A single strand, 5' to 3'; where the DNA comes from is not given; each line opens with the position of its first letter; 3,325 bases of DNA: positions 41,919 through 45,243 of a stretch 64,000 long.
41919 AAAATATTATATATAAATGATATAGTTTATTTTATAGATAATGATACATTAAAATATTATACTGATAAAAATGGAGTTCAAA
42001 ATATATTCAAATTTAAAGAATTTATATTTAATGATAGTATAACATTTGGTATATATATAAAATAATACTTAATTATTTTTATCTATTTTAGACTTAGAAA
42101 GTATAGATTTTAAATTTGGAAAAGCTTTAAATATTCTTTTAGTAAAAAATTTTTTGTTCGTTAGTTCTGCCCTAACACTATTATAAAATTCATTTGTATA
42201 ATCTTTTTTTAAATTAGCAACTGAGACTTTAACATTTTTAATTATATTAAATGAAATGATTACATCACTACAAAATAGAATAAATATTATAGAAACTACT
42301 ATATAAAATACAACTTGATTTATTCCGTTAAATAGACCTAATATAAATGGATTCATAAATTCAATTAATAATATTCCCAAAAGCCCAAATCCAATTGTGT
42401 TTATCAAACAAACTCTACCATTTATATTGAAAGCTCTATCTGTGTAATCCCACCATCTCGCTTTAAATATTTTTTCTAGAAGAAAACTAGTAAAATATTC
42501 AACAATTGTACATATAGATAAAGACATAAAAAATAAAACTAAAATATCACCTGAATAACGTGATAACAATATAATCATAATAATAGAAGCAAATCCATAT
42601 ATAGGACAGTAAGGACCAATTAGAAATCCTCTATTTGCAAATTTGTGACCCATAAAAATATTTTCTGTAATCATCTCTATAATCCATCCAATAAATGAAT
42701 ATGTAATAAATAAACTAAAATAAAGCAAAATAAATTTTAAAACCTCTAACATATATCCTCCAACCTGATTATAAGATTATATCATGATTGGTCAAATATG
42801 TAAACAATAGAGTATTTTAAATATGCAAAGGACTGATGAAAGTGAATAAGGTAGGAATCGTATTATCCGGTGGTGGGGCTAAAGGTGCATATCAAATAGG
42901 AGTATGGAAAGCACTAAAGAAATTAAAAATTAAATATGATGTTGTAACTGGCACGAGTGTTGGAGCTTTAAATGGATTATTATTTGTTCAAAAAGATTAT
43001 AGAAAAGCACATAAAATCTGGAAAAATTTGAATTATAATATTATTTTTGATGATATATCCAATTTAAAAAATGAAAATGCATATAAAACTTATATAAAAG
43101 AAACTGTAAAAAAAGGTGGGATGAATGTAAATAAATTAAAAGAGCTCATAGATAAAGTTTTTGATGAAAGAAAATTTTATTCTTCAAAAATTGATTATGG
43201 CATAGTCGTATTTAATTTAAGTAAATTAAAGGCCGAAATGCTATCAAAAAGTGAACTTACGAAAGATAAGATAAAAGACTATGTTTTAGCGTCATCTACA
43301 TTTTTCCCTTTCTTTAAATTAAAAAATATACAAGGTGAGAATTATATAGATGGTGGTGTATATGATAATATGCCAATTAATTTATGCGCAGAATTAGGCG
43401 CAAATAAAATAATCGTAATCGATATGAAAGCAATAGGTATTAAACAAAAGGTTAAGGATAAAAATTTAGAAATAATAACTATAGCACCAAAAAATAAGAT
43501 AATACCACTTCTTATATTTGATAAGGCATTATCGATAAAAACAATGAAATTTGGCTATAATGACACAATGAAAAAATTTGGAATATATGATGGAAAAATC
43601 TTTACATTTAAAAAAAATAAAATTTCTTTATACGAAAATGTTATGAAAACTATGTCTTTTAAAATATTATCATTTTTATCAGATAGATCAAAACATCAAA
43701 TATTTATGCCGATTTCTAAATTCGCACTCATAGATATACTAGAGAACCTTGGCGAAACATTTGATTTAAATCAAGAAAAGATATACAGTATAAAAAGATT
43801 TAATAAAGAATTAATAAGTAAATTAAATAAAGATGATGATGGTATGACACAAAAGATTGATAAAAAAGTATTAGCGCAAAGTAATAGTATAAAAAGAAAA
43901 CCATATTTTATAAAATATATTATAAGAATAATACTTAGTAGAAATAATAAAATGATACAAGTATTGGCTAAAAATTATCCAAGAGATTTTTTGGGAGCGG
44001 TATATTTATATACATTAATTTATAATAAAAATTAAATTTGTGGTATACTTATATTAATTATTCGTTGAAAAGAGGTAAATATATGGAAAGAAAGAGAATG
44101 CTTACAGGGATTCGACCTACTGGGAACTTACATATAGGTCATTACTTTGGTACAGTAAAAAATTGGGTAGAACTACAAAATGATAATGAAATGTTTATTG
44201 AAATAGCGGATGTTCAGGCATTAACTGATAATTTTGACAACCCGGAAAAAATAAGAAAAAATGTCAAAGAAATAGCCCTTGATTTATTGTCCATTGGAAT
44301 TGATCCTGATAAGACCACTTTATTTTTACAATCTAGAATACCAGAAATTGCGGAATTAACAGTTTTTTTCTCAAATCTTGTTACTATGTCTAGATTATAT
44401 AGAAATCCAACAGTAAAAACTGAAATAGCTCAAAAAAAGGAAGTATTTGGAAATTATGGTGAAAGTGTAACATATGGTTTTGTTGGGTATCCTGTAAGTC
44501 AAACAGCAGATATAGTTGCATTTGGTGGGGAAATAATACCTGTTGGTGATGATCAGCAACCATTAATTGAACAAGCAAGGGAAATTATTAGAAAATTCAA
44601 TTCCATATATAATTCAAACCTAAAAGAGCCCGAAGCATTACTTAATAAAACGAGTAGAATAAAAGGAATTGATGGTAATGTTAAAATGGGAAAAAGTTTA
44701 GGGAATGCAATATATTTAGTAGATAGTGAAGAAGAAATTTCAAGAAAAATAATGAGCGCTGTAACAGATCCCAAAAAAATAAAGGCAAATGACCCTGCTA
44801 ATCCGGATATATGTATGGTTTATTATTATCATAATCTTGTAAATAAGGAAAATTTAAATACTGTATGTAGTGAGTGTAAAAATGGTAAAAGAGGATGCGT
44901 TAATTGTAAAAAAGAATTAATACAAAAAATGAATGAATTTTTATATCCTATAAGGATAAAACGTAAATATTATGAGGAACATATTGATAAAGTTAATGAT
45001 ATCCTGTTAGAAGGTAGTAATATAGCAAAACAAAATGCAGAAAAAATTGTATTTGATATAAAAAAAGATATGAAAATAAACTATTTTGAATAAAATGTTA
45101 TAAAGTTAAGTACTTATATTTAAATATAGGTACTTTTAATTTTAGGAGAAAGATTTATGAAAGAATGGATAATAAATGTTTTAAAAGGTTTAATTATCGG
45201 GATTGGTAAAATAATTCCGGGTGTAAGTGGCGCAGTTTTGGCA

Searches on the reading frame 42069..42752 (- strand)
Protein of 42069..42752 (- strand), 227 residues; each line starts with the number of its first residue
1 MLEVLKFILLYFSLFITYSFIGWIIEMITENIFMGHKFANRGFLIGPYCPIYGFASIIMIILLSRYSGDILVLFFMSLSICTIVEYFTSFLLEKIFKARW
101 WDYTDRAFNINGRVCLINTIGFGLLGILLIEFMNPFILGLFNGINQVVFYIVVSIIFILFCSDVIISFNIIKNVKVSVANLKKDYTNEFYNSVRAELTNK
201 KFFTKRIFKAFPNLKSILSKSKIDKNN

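Call 10: search_protein_families(library=pfam, proteins=[window:42069-42752:-])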
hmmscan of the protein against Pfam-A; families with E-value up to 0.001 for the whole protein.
window:42069-42752:- (227 aa): 1 family
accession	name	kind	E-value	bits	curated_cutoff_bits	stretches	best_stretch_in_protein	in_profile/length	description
PF06541.16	ABC_trans_CmpB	-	1.5e-46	158.7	25.9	1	14-168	2-151/151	Putative ABC-transporter type IV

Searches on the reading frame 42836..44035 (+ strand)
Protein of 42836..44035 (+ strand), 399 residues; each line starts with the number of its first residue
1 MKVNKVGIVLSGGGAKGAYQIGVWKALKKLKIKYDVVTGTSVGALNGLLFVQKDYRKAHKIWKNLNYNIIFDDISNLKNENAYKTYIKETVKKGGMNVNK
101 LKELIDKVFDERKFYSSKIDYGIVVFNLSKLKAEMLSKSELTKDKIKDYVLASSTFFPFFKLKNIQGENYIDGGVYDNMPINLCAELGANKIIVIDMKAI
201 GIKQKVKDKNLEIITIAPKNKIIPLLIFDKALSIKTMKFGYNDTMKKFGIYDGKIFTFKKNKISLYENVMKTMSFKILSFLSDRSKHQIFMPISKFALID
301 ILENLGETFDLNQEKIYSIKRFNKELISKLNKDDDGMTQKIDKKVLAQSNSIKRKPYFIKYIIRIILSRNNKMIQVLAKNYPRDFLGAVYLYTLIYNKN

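Call 10: search_protein_families(library=pfam, proteins=[window:42836-44035:+])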
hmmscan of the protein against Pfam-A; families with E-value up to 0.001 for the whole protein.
window:42836-44035:+ (399 aa): 1 family
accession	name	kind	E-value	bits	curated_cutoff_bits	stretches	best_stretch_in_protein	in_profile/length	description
PF01734.28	Patatin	-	5.9e-34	118.4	27.7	1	8-182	1-188/191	Patatin-like phospholipase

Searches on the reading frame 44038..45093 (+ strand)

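Call 10: search_protein_families(library=pfam, proteins=[window:44038-45093:+])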
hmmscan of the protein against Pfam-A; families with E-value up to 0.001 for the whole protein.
window:44038-45093:+ (351 aa): 1 family
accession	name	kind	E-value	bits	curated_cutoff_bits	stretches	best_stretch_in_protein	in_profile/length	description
PF00579.31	tRNA-synt_1b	-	6.8e-59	200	21.1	1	18-302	5-291/292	tRNA synthetases class I (W and Y)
